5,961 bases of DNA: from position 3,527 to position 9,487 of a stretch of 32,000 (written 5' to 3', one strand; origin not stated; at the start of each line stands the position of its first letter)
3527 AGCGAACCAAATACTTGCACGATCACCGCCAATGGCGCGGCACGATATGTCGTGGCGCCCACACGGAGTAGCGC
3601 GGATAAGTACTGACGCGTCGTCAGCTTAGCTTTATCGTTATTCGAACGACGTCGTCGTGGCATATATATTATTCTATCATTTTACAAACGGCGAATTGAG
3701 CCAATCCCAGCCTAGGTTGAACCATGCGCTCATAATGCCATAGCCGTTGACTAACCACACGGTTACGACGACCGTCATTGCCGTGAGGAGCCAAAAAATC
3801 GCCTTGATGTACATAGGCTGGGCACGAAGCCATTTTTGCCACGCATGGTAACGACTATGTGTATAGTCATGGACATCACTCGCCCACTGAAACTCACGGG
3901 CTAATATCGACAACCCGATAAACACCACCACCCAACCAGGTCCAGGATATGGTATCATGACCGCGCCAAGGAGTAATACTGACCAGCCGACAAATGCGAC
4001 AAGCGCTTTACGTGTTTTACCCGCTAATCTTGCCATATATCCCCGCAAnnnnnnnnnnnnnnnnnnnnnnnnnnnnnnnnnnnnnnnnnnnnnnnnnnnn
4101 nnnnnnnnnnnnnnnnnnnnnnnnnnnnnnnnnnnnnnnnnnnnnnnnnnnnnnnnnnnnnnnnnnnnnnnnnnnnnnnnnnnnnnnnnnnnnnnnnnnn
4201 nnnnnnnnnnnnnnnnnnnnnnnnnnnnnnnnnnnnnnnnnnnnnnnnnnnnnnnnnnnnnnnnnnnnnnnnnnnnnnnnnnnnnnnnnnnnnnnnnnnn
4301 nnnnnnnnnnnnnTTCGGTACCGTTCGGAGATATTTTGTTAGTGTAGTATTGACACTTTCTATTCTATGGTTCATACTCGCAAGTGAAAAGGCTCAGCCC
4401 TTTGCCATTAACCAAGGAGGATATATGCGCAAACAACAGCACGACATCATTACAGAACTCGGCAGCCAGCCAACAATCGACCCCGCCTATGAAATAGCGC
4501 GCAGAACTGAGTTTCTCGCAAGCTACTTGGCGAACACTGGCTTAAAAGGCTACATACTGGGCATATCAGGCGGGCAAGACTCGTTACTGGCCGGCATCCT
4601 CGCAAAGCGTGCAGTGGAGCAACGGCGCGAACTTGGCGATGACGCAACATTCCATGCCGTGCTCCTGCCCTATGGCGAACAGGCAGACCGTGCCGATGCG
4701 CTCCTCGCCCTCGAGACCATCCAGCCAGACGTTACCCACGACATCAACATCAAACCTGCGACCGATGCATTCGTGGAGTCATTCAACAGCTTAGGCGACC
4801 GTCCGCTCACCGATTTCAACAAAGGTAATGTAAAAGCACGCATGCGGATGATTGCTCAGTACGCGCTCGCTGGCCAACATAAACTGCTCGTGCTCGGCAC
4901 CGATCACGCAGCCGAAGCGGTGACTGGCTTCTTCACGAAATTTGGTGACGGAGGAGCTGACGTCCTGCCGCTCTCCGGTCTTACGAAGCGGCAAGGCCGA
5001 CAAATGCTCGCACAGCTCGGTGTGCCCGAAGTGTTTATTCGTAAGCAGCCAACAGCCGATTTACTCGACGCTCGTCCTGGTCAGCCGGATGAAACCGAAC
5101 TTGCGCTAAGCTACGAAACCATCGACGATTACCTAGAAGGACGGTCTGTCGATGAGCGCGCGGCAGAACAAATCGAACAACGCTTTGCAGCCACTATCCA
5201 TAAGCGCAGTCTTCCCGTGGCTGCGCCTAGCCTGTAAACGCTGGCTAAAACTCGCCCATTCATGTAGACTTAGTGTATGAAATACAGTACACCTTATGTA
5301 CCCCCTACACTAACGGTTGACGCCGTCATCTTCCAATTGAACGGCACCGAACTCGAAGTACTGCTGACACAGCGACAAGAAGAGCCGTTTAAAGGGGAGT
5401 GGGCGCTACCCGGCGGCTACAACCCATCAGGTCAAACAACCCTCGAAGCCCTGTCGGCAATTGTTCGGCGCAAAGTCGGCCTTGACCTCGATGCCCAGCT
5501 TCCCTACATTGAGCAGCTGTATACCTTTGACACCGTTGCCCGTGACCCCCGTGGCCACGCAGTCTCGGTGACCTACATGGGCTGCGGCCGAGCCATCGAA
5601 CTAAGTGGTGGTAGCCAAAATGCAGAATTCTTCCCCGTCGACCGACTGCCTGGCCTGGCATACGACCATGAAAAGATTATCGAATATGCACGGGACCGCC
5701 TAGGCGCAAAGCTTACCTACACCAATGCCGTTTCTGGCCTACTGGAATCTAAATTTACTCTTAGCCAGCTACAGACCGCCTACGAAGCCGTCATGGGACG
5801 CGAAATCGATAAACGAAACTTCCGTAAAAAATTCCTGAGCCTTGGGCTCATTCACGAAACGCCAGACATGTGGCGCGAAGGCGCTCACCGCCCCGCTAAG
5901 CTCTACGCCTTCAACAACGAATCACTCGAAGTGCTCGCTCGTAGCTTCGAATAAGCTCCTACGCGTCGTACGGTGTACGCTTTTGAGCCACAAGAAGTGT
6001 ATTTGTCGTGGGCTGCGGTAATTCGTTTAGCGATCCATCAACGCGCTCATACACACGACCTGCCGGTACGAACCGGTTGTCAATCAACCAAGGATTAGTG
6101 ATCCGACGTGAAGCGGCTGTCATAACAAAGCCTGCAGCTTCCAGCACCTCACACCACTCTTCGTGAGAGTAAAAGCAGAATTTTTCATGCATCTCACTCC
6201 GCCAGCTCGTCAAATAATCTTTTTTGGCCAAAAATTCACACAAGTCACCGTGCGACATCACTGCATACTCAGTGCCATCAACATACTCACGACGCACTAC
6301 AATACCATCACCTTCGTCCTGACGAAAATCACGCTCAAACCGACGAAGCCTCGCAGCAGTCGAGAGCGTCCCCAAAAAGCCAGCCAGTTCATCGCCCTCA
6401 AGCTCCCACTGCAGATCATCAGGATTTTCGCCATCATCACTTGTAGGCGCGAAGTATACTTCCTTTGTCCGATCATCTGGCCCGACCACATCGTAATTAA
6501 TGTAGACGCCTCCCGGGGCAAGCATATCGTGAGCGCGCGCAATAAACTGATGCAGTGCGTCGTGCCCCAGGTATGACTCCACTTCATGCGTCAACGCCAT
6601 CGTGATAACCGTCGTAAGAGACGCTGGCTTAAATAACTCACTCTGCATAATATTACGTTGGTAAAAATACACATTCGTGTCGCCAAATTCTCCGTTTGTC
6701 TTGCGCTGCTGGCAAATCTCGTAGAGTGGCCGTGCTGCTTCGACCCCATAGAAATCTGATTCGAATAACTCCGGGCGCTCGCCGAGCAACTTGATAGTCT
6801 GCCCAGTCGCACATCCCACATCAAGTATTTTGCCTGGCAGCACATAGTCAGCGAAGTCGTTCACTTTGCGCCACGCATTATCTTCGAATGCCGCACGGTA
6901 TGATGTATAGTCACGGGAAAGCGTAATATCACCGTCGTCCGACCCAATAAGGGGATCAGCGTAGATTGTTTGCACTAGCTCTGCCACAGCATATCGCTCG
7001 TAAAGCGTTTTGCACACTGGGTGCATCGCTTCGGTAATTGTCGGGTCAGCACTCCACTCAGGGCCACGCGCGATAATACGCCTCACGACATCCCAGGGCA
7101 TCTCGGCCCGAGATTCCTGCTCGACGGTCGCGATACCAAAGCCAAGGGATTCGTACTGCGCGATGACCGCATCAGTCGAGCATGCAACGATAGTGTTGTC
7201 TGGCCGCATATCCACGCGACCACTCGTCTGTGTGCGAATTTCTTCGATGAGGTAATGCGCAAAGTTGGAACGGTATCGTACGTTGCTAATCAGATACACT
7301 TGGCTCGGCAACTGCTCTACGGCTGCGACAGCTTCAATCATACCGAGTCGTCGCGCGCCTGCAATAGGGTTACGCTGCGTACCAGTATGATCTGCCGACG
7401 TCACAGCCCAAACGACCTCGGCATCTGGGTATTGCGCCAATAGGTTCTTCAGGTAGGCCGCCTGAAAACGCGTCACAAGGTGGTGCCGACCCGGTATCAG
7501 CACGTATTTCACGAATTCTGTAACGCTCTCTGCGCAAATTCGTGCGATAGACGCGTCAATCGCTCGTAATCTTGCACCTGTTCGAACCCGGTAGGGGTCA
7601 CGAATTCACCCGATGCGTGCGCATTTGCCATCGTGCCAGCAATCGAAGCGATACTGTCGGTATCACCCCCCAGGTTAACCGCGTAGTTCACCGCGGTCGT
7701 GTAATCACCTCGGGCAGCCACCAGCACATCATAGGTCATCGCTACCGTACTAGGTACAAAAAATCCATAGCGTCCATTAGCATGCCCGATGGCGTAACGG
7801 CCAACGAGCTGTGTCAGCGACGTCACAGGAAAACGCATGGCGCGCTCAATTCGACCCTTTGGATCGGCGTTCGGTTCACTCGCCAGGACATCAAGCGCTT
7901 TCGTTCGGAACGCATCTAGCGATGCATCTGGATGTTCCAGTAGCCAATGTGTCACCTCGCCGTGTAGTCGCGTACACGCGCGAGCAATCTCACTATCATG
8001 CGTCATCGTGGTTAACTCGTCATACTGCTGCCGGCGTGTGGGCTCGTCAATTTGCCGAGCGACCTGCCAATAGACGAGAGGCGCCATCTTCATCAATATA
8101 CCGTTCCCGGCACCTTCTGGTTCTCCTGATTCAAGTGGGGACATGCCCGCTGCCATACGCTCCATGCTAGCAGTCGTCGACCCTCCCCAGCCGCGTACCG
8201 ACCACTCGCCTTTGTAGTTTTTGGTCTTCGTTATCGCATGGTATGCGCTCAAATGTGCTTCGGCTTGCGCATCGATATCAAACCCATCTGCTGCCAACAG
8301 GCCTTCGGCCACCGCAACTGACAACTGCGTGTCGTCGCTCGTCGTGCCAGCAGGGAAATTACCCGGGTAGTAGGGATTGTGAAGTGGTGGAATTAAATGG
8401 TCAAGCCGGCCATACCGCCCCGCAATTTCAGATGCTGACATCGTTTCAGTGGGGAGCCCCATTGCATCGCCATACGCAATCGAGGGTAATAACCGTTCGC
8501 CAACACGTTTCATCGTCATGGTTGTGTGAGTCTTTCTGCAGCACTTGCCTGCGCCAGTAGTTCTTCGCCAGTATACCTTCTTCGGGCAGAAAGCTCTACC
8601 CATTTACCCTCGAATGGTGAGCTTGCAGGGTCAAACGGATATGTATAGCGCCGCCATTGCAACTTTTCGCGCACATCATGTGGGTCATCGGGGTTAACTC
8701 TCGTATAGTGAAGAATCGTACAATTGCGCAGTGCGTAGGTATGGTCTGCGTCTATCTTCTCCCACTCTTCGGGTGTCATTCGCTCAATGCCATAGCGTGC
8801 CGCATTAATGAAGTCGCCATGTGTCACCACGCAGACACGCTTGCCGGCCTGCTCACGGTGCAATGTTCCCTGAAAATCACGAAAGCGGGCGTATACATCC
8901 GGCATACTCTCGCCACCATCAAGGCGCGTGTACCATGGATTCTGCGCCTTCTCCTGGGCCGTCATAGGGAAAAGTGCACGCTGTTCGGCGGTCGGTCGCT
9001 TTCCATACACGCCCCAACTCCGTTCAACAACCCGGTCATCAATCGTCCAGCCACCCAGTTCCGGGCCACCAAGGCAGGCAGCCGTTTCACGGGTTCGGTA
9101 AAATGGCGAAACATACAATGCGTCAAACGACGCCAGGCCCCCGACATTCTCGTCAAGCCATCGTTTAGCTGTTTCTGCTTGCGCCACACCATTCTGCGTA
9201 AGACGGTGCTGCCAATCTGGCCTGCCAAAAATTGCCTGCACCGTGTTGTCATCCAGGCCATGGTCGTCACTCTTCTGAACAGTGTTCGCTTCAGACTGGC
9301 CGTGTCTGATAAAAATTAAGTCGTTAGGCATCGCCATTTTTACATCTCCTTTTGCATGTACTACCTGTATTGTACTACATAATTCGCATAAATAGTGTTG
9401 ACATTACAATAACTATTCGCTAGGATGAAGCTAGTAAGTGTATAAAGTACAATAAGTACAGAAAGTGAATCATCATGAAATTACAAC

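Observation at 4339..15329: NrtR-centred NAD / ADP-ribose island: eleven consecutive genes in four transcription units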

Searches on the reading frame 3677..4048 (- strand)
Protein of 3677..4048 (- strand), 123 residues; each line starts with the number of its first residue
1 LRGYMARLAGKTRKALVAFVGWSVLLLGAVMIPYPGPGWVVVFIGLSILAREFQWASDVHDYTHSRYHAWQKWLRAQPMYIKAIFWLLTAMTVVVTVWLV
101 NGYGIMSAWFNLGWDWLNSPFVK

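Call 4: search_protein_families(library=pfam, proteins=[window:3677-4048:-], max_evalue=0.01)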
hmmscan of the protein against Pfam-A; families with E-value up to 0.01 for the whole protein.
window:3677-4048:- (123 aa): 1 family
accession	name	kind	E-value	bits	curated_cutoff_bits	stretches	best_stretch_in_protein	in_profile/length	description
PF09656.15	PGPGW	-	2.5e-21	75.4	23.3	1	15-63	2-50/53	Putative transmembrane protein (PGPGW)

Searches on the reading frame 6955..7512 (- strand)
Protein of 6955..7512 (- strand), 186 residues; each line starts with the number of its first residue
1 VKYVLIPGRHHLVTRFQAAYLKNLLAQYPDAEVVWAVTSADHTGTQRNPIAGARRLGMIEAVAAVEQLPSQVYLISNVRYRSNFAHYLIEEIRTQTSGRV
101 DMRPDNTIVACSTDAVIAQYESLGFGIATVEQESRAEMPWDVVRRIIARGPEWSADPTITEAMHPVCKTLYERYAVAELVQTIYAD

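Call 36: search_solved_structures(query=A2, max_evalue=10, show_alignments=3)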
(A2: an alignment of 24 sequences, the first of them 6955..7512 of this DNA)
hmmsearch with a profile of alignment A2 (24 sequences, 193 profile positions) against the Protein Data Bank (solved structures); distinct sequences matched with E-value up to 10: 9.
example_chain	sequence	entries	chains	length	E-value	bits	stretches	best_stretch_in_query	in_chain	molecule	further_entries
1f9a_A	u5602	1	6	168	4.2e-06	29.6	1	39-149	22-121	HYPOTHETICAL PROTEIN MJ0541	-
1m8g_A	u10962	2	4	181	0.081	15.6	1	42-94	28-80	Nicotinamide-nucleotide Adenylyltransferase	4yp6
1m8j_A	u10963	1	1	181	0.082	15.6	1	42-94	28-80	Nicotinamide-nucleotide Adenylyltransferase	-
4yp5_A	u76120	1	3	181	0.082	15.6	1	42-94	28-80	Nicotinamide-nucleotide adenylyltransferase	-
1ej2_A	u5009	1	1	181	0.083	15.6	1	42-94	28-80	NICOTINAMIDE MONONUCLEOTIDE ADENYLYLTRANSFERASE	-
1m8f_A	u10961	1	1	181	0.087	15.5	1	42-94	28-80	nicotinamide-nucleotide adenylyltransferase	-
1m8k_A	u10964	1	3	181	0.091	15.4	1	42-94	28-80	Nicotinamide-nucleotide Adenylyltransferase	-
1hyb_A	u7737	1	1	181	0.091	15.4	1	42-94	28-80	NICOTINAMIDE MONONUCLEOTIDE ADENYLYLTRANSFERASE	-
4yp7_A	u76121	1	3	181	0.96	12.1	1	42-94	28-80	Nicotinamide-nucleotide adenylyltransferase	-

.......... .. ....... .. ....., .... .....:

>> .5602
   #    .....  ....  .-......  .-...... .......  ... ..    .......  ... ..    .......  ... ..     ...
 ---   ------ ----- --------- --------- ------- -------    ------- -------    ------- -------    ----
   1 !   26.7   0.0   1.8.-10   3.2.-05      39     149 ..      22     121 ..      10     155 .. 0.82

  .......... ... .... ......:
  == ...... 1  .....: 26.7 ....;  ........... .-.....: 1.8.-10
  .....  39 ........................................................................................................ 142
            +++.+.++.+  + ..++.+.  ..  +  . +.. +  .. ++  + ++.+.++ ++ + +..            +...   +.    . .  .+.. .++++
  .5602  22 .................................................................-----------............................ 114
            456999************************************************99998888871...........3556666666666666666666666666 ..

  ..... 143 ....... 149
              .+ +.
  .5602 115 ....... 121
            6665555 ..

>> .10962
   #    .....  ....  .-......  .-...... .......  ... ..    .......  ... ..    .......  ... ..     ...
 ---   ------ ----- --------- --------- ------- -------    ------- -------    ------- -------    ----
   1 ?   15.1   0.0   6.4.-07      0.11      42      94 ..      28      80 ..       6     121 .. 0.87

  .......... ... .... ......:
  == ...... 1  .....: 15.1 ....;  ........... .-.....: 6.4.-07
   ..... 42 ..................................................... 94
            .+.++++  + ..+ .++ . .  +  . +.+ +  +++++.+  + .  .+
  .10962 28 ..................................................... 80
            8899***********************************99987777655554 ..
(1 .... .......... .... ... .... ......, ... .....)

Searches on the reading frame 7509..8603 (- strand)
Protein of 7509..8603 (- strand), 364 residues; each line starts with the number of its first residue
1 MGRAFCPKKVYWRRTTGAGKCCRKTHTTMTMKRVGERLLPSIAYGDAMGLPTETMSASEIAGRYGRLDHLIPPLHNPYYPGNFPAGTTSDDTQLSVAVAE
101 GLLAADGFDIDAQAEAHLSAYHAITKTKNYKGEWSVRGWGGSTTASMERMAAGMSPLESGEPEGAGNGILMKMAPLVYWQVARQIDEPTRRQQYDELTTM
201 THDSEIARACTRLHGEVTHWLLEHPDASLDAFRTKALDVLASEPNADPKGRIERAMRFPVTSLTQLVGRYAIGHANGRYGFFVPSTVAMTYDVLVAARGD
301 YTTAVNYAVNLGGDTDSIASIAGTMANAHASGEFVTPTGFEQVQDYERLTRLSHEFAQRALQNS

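Call 3: search_protein_families(library=pfam, proteins=[window:7509-8603:-], max_evalue=0.01)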
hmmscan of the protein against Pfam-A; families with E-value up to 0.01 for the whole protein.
window:7509-8603:- (364 aa): 2 families
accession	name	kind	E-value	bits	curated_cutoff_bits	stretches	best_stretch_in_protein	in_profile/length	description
PF03747.19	ADP_ribosyl_GH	-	1.7e-45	156.3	26.2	1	43-327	7-276/287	ADP-ribosylglycohydrolase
PF11647.13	MLD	-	0.006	17.1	35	0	196-243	32-75/81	Membrane Localization Domain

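Call 5: search_protein_families(library=ncbifam, proteins=[window:7509-8603:-], max_evalue=0.01)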
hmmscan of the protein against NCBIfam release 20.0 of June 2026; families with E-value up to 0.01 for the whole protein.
window:7509-8603:- (364 aa): 2 families
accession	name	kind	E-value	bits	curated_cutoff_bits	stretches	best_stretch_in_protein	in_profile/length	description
TIGR02662.1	dinitro_DRAG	equivalog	1.6e-13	50.5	337.05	1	42-237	12-186/287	ADP-ribosyl-[dinitrogen reductase] hydrolase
NF041672.1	ADPriboarghdlase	equivalog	2.1e-10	39.9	490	1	83-226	108-245/361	ADP-ribosylarginine hydrolase Tri1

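Call 40: search_protein_families(library=padloc, proteins=[window:7509-8519:-], max_evalue=0.001)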
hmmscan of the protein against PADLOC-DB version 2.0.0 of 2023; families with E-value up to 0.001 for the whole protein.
window:7509-8519:- (336 aa): 0 families

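Call 60: search_solved_structures(query=window:7509-8519:-, max_evalue=0.001)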
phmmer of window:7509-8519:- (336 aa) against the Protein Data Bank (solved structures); distinct sequences matched with E-value up to 0.001: 14.
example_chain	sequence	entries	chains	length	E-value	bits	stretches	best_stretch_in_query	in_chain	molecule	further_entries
8za7_A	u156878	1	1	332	2.1e-13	53.7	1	7-330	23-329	Lmo0067 protein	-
2cwc_A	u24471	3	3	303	9.2e-12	48.3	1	52-301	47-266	ADP-ribosylglycohydrolase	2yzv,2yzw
1t5j_A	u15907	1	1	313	4.9e-10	42.7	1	8-86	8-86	Hypothetical protein MJ1187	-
3g9d_A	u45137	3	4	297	8.8e-07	32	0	13-88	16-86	Dinitrogenase reductase activating glucohydrolase | Dinitrogenase reductase activacting glicohydrolase | ADP-ribosyl-(Dinitrogen reductase) hydrolase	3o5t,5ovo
6dre_A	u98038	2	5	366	1.6e-05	27.9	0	54-191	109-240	ADP-ribosyl-(Dinitrogen reductase) hydrolase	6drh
2qty_A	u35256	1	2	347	3.8e-05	26.6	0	277-324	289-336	Poly(ADP-ribose) glycohydrolase ARH3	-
2g4k_A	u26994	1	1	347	0.0002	24.2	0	276-325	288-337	ADP-ribosylhydrolase 3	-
2foz_A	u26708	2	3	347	0.0002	24.2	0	276-325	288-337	ADP-ribosylhydrolase like 2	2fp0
5zqy_A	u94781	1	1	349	0.0002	24.2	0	276-325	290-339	Poly(ADP-ribose) glycohydrolase ARH3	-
9rfd_A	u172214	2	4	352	0.00021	24.2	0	276-325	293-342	ADP-ribosylhydrolase ARH3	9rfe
6d36_C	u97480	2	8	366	0.00023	24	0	276-325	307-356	Poly(ADP-ribose) glycohydrolase ARH3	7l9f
7akr_AAA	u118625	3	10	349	0.00027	23.8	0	276-325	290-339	ADP-ribose glycohydrolase ARH3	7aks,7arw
6g1p_A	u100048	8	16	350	0.00062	22.6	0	276-311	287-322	ADP-ribosylhydrolase like 2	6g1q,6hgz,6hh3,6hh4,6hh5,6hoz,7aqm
6d3a_C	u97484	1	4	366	0.00083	22.2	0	276-325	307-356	Poly(ADP-ribose) glycohydrolase ARH3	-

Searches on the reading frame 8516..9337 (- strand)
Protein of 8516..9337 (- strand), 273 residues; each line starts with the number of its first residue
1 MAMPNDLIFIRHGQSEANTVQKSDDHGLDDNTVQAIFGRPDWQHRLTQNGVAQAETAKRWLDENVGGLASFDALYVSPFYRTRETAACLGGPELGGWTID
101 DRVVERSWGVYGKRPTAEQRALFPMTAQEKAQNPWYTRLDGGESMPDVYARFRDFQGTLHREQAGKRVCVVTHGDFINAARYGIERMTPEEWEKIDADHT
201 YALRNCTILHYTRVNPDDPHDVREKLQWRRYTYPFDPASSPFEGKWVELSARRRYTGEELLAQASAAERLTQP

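Call 3: search_protein_families(library=pfam, proteins=[window:8516-9337:-], max_evalue=0.01)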
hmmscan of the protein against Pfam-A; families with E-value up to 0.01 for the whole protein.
window:8516-9337:- (273 aa): 1 family
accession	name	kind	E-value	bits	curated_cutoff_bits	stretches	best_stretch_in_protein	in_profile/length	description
PF00300.27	His_Phos_1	-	3.4e-29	102.4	21.7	1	7-200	1-174/194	Histidine phosphatase superfamily (branch 1)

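Call 5: search_protein_families(library=ncbifam, proteins=[window:8516-9337:-], max_evalue=0.01)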
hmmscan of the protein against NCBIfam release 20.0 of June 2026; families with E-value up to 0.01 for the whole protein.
window:8516-9337:- (273 aa): 11 families
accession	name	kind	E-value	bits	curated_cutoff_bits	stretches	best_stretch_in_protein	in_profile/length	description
TIGR03162.1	ribazole_cobC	equivalog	5.3e-20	71.6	162.9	1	26-199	6-170/176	alpha-ribazole phosphatase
NF005567.0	PRK07238.1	equivalog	8e-13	48.4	326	1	38-173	198-326/378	bifunctional RNase H/acid phosphatase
NF038349.1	dPGM_arch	equivalog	1.4e-11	44.6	225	1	8-180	2-144/194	2,3-diphosphoglycerate-dependent phosphoglycerate mutase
NF045917.1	PhserinePhPspA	equivalog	2.2e-11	43.9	350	1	45-179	27-156/211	phosphoserine phosphatase PspA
TIGR03848.1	MSMEG_4193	subfamily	4.8e-08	32.7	203.85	1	26-198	7-177/204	MSMEG_4193 family putative phosphomutase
NF002339.0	PRK01295.1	equivalog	5e-06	26.1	316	1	6-194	4-179/206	2,3-bisphosphoglycerate-dependent phosphoglycerate mutase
TIGR00249.1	sixA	equivalog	7.8e-05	22.6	74.5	1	40-88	17-62/154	phosphohistidine phosphatase SixA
NF011580.0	PRK15004.1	equivalog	0.0002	21.4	250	1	30-173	12-149/203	adenosylcobalamin/alpha-ribazole phosphatase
NF009994.0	PRK13463.1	equivalog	0.00057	19.7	277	1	31-175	16-153/203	phosphoserine phosphatase 1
NF009993.0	PRK13462.1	equivalog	0.0011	18.7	226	1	45-179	31-153/203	acid phosphatase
TIGR01258.1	pgm_1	subfamily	0.0087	15.5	81.7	0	6-86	2-64/245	2,3-bisphosphoglycerate-dependent phosphoglycerate mutase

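Call 40: search_protein_families(library=padloc, proteins=[window:8516-9337:-], max_evalue=0.001)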
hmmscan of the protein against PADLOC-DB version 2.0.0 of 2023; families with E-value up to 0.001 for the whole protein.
window:8516-9337:- (273 aa): 0 families

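Call 61: search_solved_structures(query=window:8516-9337:-, max_evalue=0.001)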
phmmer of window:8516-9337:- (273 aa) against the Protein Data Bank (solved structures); distinct sequences matched with E-value up to 0.001: 2.
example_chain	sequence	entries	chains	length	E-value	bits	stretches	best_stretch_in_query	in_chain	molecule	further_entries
4ij5_A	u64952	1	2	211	2.4e-05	27.1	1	70-174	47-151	Phosphoserine phosphatase 1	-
4ij6_A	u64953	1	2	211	5.3e-05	25.9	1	70-174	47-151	Phosphoserine phosphatase 1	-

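Call 67: find_homologous_proteins(query=window:8516-9337:-)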
Query window:8516-9337:- (273 aa): 420 proteins with E <= 0.001 among 1759 candidates; the best 120 are listed.
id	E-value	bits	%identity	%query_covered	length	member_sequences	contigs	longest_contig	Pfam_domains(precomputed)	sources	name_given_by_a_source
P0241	2.3e-186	636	99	100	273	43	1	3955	PF00300.28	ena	-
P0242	1.4e-161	555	87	99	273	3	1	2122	PF00300.28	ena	-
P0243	5.5e-159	546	84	99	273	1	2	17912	PF00300.28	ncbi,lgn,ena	-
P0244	5.3e-156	536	82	99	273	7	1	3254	PF00300.28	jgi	jgi:broad specificity phosphatase PhoE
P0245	2.1e-155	534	81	100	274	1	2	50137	PF00300.28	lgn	-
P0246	1.0e-153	529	83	99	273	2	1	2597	PF00300.28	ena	-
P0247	2.3e-152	524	79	100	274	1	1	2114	PF00300.28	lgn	-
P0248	7.2e-150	516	79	99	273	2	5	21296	PF00300.28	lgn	-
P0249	2.4e-137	475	73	99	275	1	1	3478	PF00300.28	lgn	-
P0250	2.5e-135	468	73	99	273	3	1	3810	PF00300.28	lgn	-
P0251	2.6e-135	468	74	100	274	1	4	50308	PF00300.28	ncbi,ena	-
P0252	3.7e-134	465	73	99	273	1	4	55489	PF00300.28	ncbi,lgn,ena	-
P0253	6.6e-134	464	71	99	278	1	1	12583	PF00300.28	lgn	-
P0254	7.4e-134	464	70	99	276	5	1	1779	PF00300.28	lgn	-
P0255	2.5e-133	462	71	99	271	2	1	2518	PF00300.28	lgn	-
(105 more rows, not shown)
